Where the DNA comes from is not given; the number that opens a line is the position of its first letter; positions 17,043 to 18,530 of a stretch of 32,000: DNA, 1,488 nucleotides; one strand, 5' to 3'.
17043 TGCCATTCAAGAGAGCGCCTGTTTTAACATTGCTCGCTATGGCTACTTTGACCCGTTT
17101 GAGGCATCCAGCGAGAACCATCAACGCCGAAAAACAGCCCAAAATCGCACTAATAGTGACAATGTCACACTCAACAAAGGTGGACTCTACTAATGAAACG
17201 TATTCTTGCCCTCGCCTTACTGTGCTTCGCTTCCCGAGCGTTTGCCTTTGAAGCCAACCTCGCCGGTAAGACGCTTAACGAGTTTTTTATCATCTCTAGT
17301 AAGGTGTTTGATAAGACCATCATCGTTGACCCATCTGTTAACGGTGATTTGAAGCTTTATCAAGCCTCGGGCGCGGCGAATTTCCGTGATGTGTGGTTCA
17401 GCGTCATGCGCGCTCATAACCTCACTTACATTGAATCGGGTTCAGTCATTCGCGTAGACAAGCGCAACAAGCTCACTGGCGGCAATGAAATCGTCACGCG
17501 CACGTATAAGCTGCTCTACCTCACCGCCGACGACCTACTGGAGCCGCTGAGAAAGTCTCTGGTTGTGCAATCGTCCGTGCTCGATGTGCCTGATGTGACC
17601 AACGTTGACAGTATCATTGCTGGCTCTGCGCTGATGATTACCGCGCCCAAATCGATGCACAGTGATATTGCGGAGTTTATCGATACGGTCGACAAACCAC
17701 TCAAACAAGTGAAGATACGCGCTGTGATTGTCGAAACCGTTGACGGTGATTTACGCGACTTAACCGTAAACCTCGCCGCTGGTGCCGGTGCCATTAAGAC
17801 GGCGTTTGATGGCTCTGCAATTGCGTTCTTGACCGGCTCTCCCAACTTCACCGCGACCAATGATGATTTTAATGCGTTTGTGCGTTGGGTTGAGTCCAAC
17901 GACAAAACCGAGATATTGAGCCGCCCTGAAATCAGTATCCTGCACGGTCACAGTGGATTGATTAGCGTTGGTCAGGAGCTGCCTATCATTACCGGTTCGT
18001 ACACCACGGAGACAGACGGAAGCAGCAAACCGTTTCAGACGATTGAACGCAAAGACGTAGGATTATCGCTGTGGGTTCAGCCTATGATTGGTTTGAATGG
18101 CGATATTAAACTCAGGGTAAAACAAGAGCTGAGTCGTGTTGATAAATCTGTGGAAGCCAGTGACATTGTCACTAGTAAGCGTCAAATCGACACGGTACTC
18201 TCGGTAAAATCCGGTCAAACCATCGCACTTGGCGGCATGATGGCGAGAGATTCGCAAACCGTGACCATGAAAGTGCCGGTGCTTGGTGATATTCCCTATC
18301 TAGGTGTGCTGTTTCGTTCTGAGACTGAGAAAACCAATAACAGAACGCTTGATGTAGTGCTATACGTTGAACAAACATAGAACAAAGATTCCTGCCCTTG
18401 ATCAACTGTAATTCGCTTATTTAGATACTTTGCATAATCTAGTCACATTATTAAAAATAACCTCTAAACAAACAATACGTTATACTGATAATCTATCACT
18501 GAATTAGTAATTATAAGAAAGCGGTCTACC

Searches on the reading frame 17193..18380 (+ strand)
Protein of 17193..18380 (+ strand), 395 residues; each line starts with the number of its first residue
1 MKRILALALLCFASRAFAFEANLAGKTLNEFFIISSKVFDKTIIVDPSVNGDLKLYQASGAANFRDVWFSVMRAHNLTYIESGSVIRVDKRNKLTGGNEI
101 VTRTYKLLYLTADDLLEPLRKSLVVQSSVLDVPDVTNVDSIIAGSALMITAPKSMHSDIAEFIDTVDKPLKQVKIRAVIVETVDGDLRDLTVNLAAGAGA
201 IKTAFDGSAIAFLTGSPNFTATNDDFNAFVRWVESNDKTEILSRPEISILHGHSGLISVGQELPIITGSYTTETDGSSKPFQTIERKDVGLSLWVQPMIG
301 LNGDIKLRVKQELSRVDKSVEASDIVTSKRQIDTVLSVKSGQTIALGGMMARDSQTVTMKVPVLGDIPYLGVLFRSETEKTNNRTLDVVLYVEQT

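Call 4: search_protein_families(library=pfam, proteins=[window:17193-18380:+], max_evalue=0.1)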
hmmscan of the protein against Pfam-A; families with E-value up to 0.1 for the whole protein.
window:17193-18380:+ (395 aa): 3 families
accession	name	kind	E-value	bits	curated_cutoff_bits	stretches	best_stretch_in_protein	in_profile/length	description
PF00263.26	Secretin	-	2.5e-38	131.8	27.5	1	233-390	2-163/169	Bacterial type II and III secretion system protein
PF21305.2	type_II_gspD_N0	-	3.9e-07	30.2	27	1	25-88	5-71/71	GspD-like, N0 domain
PF03958.22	Secretin_N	-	0.016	15.9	28.2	1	102-172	1-69/69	Bacterial type II/III secretion system short domain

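Call 5: search_protein_families(library=phrogs, proteins=[window:17193-18380:+], max_evalue=0.1)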
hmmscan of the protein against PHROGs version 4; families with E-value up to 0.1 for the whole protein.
window:17193-18380:+ (395 aa): 1 family
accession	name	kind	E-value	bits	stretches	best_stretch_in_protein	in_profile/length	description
phrog_1012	-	head and packaging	6.1e-81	273.2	1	4-393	7-398/403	assembly (protein IV of M13)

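Call 27: search_dna_similar(query=window:17193-18377:+, collection=phages, mode=protein, max_rows=15)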
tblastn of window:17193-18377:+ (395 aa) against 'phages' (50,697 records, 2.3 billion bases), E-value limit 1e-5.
Records with a match: 75; places in all: 76; records where one place covers at least 80% of the query: 59.
Best place of each record, by identity: <60% 75.
By first word of the organism name: Enterobacteria 26; Vibrio 11; Inovirus 7; Pseudomonas 6; Escherichia 5; Erwinia 5; Salmonella 5; Acinetobacter 4; Lineavirus 2; Dulem 2; and 1 more.
By host as written in the record: - 27; Escherichia coli 6; Escherichia coli IJ1862 6; Escherichia coli MG1655 + F912 5; Pseudomonas aeruginosa 5; Homo sapiens 5; Erwinia amylovora Ea1 4; Vibrio cholerae O139 serogroup strain ICDC-4470 2; and 13 more.
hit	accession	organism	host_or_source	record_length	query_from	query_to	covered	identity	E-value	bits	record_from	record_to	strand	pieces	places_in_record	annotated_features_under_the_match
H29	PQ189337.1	Vibrio phage 10N.286.49.E3_PE001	Vibrio cyclitrophicus 10N.286.49.E3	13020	1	390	98%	32.7%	1e-29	155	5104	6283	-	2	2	hypothetical protein (x2)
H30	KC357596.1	Vibrio phage VFJ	Vibrio cholerae O139 serogroup strain ...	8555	2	390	98%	32.4%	5e-40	157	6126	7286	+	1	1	orf442: phage morphogenesis protein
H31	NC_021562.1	Vibrio phage VFJ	Vibrio cholerae O139 serogroup strain ...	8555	2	390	98%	32.4%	5e-40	157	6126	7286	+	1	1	orf442: phage morphogenesis protein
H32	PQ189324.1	Vibrio phage 10N.261.54.B5_PE001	Vibrio cyclitrophicus 10N.261.54.B5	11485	1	390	99%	31.7%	2e-36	147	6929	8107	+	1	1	hypothetical protein (x2)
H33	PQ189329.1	Vibrio phage 10N.261.55.E6_PE002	Vibrio cyclitrophicus 10N.261.55.E6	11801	1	390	99%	31.7%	2e-36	147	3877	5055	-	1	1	hypothetical protein (x2)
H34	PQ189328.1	Vibrio phage 10N.261.55.E6_PE001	Vibrio cyclitrophicus 10N.261.55.E6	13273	1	390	99%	31.7%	2e-36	147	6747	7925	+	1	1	hypothetical protein (x2)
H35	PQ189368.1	Vibrio phage 10N.286.55.B4_PE003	Vibrio cyclitrophicus 10N.286.55.B4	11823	1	390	99%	31.7%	2e-36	147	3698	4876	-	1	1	hypothetical protein (x2)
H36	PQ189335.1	Vibrio phage 10N.286.49.B11_PE002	Vibrio cyclitrophicus 10N.286.49.B11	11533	1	390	99%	31.7%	2e-36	146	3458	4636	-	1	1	hypothetical protein (x2)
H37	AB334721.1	Enterobacteria phage f1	-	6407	9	390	97%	32.0%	7e-47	177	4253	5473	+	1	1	IV: protein IV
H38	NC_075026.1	Enterobacteria phage f1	-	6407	9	390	97%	32.0%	7e-47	177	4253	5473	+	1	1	IV: protein IV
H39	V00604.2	Inovirus M13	-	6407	9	390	97%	32.0%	1e-46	176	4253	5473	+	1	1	IV: phage assembly protein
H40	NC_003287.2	Inovirus M13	Escherichia coli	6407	9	390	97%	32.0%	1e-46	176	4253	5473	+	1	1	IV: phage assembly protein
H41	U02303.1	Escherichia phage If1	-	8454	1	390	99%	31.2%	7e-42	162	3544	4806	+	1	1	gene 4: maturation protein | gene 1: maturation protein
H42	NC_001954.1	Escherichia phage If1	Escherichia coli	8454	1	390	99%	31.2%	7e-42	162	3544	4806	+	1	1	IV: phage assembly protein | I: assembly protein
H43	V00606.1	Enterobacteria phage f1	-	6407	9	390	97%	31.7%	4e-47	178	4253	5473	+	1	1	unnamed protein product; gene IV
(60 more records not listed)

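Call 28: find_related_loci(query=window:17193-18377:+, collection=viral_contigs, flank=8000)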
Query window:17193-18377:+ (395 aa) in viral_contigs; peptide patterns used: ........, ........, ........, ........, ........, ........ (x = any residue, [..] = any of these).
18 stretches matched a pattern; 9 encode a relative of the query (tblastn E <= 1e-3); 9 distinct loci.
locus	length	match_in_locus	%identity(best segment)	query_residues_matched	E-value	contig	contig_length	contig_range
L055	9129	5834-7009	97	1-392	0e+0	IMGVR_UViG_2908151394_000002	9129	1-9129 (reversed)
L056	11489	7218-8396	69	1-394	0e+0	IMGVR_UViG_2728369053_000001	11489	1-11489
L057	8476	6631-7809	69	1-394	0e+0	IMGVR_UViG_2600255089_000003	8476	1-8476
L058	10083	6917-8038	62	21-394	2e-159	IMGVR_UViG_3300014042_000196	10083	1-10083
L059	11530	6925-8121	32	5-390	1e-48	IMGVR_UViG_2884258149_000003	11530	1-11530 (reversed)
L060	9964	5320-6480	32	17-390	1e-47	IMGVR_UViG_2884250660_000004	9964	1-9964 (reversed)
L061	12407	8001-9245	31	1-390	3e-46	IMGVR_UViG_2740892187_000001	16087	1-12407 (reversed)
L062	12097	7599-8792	30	4-390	8e-45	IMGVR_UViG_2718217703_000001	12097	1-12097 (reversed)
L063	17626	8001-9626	35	3-391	6e-35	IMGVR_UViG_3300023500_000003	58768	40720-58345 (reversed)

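Call 38: search_protein_families(library=ncbifam, proteins=[L055:7256-7561:+, L055:7639-8388:+], max_evalue=0.01)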
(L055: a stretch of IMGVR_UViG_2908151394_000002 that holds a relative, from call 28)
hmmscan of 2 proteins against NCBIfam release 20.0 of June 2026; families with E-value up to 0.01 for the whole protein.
L055:7256-7561:+ (101 aa): 0 families

L055:7639-8388:+ (249 aa): 1 family
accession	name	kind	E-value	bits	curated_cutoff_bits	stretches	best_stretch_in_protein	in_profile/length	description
TIGR01550.1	DOC_P1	subfamily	1.9e-13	50.6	38.65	1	9-123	4-113/122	type II toxin-antitoxin system death-on-curing family toxin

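Call 114: search_protein_families(library=ncbifam, proteins=[window:17193-18380:+], max_evalue=0.001)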
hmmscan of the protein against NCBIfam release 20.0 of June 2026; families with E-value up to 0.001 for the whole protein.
window:17193-18380:+ (395 aa): 8 families
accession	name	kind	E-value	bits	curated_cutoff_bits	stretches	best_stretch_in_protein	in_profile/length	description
TIGR02517.1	type_II_gspD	equivalog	7.1e-57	193.2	351.35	2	219-389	410-584/600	type II secretion system secretin GspD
TIGR02515.1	IV_pilus_PilQ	subfamily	1.9e-35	122.7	284.35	2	230-386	265-418/428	type IV pilus secretin PilQ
TIGR02519.1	pilus_MshL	equivalog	4.7e-28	98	250.2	1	147-389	10-284/290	pilus (MSHA type) biogenesis protein MshL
NF010083.0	PRK13568.1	equivalog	2.1e-25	89.4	554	1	145-387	161-409/419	DNA uptake porin HofQ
NF007851.2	PRK10560.1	exception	1.9e-20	73.1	598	1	75-389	92-403/412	DNA uptake porin HofQ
TIGR02516.1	type_III_yscC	equivalog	2.7e-20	72.4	238.45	1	146-383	209-449/463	type III secretion system outer membrane ring subunit SctC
NF042912.1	Amuc_1098_fam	equivalog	5.3e-18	64.4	750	1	326-386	727-787/805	Amuc_1098 family type IV pilus outer membrane protein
NF011873.0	PRK15346.1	equivalog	3.1e-13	49.2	524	1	159-382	259-481/499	EscC/YscC/HrcC family type III secretion system outer membrane ring protein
